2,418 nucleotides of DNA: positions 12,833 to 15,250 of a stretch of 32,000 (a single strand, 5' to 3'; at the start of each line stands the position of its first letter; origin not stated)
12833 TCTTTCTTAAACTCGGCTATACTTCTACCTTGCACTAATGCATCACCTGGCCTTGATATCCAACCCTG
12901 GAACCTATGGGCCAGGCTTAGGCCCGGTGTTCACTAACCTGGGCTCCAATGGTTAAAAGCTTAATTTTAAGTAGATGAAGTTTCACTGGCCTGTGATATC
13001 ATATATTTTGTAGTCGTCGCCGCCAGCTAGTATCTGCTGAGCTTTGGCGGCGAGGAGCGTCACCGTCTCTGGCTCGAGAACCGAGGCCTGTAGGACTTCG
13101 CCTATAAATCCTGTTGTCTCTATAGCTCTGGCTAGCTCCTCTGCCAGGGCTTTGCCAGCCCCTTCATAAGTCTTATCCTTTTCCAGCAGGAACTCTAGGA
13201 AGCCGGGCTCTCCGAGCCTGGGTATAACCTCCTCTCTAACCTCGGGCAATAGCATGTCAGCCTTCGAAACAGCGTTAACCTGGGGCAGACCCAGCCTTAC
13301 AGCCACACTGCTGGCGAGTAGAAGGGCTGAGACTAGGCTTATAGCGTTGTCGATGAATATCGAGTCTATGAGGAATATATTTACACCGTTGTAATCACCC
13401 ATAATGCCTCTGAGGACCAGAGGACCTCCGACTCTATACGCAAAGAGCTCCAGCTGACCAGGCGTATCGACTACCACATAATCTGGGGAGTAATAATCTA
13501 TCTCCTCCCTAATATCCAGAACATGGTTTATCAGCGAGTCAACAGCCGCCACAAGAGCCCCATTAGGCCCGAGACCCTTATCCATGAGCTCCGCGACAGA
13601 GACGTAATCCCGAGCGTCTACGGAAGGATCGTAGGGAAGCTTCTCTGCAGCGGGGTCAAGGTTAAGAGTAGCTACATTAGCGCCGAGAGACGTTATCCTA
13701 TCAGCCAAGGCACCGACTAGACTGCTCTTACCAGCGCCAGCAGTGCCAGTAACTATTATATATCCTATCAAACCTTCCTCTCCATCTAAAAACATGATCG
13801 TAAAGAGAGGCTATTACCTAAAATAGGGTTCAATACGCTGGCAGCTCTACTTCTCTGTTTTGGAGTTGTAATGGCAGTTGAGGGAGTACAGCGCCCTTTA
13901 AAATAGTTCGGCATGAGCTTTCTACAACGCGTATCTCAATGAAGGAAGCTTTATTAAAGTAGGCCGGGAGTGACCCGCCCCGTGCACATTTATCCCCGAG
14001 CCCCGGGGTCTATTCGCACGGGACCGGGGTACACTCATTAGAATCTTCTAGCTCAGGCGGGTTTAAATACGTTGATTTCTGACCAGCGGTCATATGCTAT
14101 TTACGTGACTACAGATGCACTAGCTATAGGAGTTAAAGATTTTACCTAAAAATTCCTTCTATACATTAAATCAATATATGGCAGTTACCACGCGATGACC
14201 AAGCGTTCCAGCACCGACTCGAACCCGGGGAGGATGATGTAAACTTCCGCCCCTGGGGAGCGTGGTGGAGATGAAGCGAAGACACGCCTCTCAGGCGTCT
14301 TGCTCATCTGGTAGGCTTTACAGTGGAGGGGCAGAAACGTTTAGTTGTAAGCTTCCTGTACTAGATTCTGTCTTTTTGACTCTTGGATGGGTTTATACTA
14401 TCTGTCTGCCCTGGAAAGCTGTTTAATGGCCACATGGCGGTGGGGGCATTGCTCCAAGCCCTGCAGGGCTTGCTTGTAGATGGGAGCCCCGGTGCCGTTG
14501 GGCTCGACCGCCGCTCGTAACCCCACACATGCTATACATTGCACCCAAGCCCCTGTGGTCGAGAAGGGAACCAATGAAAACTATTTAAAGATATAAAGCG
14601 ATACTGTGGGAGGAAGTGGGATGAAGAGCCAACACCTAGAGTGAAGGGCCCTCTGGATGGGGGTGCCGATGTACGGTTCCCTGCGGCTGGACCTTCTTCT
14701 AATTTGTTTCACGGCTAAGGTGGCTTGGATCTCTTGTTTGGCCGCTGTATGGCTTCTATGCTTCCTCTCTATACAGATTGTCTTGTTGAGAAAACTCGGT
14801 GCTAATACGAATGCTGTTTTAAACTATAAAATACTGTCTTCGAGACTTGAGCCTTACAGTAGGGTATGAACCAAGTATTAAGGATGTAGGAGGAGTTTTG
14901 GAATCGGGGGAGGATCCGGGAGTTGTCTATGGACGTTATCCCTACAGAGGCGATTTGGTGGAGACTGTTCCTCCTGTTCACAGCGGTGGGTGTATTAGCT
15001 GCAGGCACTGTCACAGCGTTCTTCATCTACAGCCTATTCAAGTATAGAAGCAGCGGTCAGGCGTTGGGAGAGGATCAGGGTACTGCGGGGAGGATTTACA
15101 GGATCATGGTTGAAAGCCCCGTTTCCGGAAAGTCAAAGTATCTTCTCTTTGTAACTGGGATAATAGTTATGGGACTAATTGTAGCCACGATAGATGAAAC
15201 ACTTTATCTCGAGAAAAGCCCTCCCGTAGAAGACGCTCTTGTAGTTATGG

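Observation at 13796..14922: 1.1-kb gene-free island of alternating AT-rich promoter-like boxes and GC-rich self-complementary modules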

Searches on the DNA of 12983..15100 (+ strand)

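Call 4: search_rna_families(source=window, start=13600, end=15100, threshold=evalue, max_evalue=10, show_alignments=4)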
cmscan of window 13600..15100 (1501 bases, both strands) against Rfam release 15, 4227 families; matches with E-value up to 10: 1.
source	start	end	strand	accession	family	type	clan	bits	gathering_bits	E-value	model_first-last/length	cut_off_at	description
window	13824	13874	+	RF01851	cyano_tmRNA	Gene;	CL00001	12.3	70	1.1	62-111/288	no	Cyanobacteria transfer-messenger RNA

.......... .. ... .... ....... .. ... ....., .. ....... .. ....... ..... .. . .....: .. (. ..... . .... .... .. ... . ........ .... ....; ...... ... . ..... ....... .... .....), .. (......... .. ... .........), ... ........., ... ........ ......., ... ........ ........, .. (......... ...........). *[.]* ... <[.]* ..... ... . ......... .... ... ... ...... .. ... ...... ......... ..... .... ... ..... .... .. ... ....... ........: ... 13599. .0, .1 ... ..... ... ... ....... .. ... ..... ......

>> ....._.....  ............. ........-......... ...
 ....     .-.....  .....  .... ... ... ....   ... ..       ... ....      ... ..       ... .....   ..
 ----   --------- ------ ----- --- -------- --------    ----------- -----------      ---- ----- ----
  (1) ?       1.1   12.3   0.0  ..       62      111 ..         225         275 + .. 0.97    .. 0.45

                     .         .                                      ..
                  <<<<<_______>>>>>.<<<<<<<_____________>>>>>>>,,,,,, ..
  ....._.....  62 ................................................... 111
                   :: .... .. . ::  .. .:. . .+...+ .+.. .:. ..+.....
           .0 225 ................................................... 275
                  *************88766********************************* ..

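Call 45: search_dna_similar(query=window:13796-14928:+, collection=phages, mode=distant, max_evalue=0.01)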
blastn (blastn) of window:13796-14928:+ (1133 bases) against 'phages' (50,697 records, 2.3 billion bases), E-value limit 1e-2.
No match.

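Call 46: search_dna_similar(query=window:13796-14928:+, collection=plasmids, mode=distant, max_evalue=0.01)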
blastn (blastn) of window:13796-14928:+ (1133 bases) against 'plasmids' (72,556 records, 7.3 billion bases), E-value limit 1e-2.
Records with a match: 1; places in all: 1; records where one place covers at least 80% of the query: 0.
Best place of each record, by identity: 80-90% 1.
By first word of the organism name: Pyrococcus 1.
By predicted mobility (MOB-suite, as given by PLSDB): non-mobilizable 1.
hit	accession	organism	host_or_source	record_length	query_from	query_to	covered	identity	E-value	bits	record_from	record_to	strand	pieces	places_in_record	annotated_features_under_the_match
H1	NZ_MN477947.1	Pyrococcus abyssi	-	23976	646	717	6%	86.1%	1e-11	79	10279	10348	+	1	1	IS200/IS605 family accessory protein TnpB-related protein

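Call 48: get_annotated_region(hit=H1, flank=2500)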
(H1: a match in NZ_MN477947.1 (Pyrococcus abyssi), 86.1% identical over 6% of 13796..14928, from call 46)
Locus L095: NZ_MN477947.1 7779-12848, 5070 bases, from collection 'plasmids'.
description: Pyrococcus abyssi strain GE2 plasmid pGE2, complete sequence
organism: Pyrococcus abyssi (NCBI taxid 29292)
taxonomy: Archaea; Euryarchaeota; Thermococci; Thermococcales; Thermococcaceae; Pyrococcus; Pyrococcus abyssi
host: -; source: -; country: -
typing (MOB-suite, as given by PLSDB): non-mobilizable
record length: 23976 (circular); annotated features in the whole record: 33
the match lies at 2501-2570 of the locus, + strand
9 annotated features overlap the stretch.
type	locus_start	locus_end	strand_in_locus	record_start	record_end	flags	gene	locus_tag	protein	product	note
CDS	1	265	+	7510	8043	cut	-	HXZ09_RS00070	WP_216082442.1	hypothetical protein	-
CDS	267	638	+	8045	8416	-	-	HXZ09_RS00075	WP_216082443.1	hypothetical protein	-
CDS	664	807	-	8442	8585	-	-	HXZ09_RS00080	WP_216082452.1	hypothetical protein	-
CDS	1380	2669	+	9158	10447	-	-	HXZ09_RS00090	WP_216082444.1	IS200/IS605 family accessory protein TnpB-related protein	-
CDS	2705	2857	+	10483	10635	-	-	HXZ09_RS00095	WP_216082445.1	hypothetical protein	-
CDS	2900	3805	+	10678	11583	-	-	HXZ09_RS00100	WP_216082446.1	hypothetical protein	-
CDS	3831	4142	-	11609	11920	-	-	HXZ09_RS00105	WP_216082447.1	hypothetical protein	-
CDS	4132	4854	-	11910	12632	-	-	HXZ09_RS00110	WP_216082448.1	hypothetical protein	-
CDS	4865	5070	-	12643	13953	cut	-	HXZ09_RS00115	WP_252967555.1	ATP-binding protein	-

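Call 51: search_rna_families(sources=[L082, L087, L091, L093], threshold=evalue, max_evalue=5, show_alignments=3)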
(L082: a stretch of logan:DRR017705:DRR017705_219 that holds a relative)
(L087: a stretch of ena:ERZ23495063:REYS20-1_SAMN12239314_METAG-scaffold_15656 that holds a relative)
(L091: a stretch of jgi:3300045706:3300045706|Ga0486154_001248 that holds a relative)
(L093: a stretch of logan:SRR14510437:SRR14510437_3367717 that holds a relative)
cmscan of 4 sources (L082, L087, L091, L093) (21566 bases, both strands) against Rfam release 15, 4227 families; matches with E-value up to 5: 5.
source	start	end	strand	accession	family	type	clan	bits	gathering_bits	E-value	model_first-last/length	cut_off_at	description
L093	1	29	+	RF00023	tmRNA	Gene;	CL00001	29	47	2.4e-08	346-374/374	5'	transfer-messenger RNA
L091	1853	1927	+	RF03285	mir-564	Gene; miRNA;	-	26.4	80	2.1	1-82/82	no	mir-564 microRNA precursor family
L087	1733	1832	-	RF02301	TtnuCD25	Gene; snRNA; snoRNA; CD-box;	-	24.2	85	0.29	1-89/89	no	Tetrahymena snoRNA TtnuCD25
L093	1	25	+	RF01684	mascRNA-menRNA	Gene;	-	23.6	42.5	0.81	32-56/56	5'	MALAT1-associated small cytoplasmic RNA/MEN beta RNA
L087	932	1035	-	RF01734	Fluoride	Cis-reg; riboswitch;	-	17.8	34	0.81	1-64/64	no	Fluoride riboswitch aptamer (crcB RNA motif)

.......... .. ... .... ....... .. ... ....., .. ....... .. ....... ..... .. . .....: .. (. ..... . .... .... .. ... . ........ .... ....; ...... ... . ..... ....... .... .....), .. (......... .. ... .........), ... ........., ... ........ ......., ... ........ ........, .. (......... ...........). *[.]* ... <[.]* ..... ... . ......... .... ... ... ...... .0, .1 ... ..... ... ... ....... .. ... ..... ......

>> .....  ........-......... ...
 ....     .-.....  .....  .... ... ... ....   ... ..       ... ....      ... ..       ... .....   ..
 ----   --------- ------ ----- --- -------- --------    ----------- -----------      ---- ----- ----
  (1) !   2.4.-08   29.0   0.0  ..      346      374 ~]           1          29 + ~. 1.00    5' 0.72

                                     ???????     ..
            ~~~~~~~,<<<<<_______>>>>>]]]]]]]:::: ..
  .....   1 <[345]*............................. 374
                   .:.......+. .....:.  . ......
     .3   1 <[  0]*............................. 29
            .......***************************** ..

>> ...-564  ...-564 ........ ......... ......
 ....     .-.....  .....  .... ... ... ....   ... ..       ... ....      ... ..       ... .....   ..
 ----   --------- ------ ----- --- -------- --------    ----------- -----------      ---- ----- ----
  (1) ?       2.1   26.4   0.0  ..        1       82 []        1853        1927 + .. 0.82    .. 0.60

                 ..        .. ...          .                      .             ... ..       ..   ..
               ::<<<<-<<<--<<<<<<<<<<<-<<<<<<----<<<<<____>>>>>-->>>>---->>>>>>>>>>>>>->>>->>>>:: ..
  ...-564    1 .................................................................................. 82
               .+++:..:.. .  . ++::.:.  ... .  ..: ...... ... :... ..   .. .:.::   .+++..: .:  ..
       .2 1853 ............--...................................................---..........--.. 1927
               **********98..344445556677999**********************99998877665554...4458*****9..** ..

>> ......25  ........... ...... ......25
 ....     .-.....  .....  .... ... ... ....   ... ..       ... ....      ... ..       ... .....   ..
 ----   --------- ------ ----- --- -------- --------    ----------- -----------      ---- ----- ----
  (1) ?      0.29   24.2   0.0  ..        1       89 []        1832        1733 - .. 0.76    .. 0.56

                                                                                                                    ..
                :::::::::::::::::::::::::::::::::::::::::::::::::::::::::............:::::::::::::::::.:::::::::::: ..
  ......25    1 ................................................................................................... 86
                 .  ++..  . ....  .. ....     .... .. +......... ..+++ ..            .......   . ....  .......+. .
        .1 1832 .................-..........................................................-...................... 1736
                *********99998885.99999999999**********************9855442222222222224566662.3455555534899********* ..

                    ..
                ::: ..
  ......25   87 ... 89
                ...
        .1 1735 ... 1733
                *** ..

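Call 72: search_dna_similar(query=L095:2440-2800:+, collection=plasmids, mode=distant, max_evalue=0.001, max_rows=30)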
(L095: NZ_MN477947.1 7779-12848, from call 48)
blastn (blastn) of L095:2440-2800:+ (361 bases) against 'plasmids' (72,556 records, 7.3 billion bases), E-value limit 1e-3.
Records with a match: 1; places in all: 2; records where one place covers at least 80% of the query: 1.
Best place of each record, by identity: >=99% 1.
By first word of the organism name: Pyrococcus 1.
By predicted mobility (MOB-suite, as given by PLSDB): non-mobilizable 1.
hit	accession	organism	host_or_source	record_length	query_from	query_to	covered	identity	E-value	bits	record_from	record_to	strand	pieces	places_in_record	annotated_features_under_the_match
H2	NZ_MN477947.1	Pyrococcus abyssi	-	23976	1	361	100%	100.0%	0e+0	652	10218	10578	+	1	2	IS200/IS605 family accessory protein TnpB-related protein | hypothetical protein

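Call 73: search_dna_similar(query=L095:2440-2800:+, collection=phages, mode=distant, max_evalue=0.001, max_rows=20)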
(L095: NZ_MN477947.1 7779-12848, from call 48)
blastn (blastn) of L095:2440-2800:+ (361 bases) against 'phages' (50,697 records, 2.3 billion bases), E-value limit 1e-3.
No match.

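Call 75: search_rna_families(source=window, start=13955, end=14042, threshold=evalue, max_evalue=10, show_alignments=4)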
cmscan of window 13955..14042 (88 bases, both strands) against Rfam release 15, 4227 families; matches with E-value up to 10: 1.
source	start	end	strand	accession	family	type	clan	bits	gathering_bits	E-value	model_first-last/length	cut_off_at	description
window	13994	14028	-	RF02532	MNV_3UTR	Cis-reg;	-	7.8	70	7.1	53-89/222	no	Murine norovirus 3'UTR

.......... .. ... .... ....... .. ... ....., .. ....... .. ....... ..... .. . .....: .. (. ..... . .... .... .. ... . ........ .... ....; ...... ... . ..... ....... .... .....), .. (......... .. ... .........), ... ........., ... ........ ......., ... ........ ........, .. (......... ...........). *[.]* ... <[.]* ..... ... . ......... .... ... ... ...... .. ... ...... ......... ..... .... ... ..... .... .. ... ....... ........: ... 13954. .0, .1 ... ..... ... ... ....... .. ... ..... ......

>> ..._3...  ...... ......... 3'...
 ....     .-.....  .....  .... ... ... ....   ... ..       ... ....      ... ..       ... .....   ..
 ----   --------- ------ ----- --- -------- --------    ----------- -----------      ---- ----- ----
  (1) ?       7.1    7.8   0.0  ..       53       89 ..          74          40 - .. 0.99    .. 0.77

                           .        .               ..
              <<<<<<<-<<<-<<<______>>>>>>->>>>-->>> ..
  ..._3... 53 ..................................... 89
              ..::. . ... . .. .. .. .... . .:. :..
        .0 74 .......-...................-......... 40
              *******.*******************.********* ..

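Call 76: search_rna_families(source=window, start=14183, end=14272, threshold=evalue, max_evalue=10, show_alignments=4)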
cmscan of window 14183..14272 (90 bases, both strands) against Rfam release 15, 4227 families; matches with E-value up to 10: 2.
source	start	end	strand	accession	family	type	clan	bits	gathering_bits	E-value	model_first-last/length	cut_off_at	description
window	14213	14258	+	RF01307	sR55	Gene; snRNA; snoRNA; CD-box;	-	10.9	35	2.1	1-65/65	no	Small nucleolar RNA sR55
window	14191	14258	+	RF01131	sR47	Gene; snRNA; snoRNA; CD-box;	CL00132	8.1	40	5.7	1-55/55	no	Small nucleolar RNA sR47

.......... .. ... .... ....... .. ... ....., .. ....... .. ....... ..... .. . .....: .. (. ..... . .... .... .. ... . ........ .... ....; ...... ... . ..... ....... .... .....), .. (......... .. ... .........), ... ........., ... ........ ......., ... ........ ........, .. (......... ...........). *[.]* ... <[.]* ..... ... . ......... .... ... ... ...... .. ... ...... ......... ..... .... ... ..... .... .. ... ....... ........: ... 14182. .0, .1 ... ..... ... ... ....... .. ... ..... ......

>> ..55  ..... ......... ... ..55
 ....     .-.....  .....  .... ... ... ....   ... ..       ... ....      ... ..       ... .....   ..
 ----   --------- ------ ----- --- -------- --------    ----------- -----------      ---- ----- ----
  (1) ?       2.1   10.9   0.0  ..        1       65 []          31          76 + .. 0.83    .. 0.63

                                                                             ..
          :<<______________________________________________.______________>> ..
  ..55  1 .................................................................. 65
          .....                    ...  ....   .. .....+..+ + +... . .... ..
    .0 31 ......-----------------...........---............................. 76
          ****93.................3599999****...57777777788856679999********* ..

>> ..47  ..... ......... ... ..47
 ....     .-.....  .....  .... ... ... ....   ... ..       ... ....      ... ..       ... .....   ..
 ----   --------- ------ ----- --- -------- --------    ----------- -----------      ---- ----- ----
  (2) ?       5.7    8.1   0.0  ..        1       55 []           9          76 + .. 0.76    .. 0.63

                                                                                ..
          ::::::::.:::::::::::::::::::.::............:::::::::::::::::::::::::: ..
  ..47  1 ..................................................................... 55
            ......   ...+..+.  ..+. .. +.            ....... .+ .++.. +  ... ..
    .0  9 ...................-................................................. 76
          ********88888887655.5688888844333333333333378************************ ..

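Call 86: build_rna_model(alignment_id=A11)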
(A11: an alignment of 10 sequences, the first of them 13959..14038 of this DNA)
Model R1 built from alignment A11 (10 sequences, 90 columns); structure: RNAalifold consensus.
model positions 81; base pairs 21; branch points 0; effective number of sequences 1.81; information 0.699 bits per position. Calibrated on 0.2 Mb of random sequence (short: E-values are rough).
structure used (alignment columns):
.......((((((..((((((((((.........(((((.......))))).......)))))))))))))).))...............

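Call 87: search_with_rna_model(model_id=R1, sources=[window, L001, L002, L081, L082, L083, L084, L087, L088, L091, L092, L096, L097, L098, L099, L104, L105, L095], max_evalue=1, show_alignments=0)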
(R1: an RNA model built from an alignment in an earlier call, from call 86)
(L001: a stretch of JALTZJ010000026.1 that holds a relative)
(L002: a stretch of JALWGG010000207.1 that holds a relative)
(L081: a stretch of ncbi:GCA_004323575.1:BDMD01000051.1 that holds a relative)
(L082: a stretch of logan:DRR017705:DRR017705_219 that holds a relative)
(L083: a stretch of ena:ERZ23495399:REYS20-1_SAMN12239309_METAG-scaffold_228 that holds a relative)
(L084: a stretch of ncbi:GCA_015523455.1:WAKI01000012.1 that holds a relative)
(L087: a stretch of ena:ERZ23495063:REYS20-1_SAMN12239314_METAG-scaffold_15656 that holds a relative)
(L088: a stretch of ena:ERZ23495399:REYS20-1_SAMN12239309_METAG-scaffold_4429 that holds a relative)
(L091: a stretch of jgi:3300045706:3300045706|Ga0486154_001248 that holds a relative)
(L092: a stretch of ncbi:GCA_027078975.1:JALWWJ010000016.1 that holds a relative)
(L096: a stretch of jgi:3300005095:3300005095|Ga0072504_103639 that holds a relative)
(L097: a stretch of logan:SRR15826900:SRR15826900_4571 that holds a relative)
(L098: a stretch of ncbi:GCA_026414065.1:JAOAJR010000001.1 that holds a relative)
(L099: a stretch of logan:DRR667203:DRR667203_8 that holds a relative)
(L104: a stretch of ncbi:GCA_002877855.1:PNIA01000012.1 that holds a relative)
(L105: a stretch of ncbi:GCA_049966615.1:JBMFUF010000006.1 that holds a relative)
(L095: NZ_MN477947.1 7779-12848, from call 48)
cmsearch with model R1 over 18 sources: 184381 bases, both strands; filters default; matches with E-value up to 1: 29.
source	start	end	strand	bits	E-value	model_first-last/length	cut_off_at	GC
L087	2225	2305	+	101.9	5.3e-23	1-81/81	no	0.69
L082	3640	3720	+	101.8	5.5e-23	1-81/81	no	0.64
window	13958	14038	-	101.8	5.6e-23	1-81/81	no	0.65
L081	5800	5880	+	101.8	5.6e-23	1-81/81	no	0.65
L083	5794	5874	+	98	5e-22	1-81/81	no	0.7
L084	5794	5874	+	98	5e-22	1-81/81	no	0.7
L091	1569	1649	+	97.5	6.6e-22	1-81/81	no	0.73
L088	3855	3935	+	91.7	1.9e-20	1-81/81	no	0.72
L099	2845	2926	+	87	2.8e-19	1-81/81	no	0.71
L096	2784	2868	+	86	5.2e-19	1-81/81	no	0.67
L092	3881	3963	+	82.5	3.9e-18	1-81/81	no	0.7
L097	2882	2962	+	75.5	2.2e-16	1-81/81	no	0.6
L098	2882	2962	+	75.5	2.2e-16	1-81/81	no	0.6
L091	1561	1643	-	35.9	1.8e-06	1-81/81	no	0.72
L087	2219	2297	-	34.3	4.7e-06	1-81/81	no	0.66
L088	3851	3927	-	28.9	0.00011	1-81/81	no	0.7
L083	5788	5866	-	27.4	0.00026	1-81/81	no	0.67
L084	5788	5866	-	27.4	0.00026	1-81/81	no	0.67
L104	2918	2991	+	26.6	0.00042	1-81/81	no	0.55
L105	2918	2991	+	26.6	0.00042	1-81/81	no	0.55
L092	3875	3955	-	25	0.001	1-81/81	no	0.65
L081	5794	5872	-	24.9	0.0011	1-81/81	no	0.62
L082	3634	3712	-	23.9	0.002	1-81/81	no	0.61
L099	2838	2919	-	19.9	0.019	1-81/81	no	0.7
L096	2776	2862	-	17.2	0.091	1-81/81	no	0.67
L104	2934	2977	-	14.9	0.35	17-60/81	no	0.64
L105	2934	2977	-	14.9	0.35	17-60/81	no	0.64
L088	3127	3199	+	13.5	0.8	1-81/81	no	0.73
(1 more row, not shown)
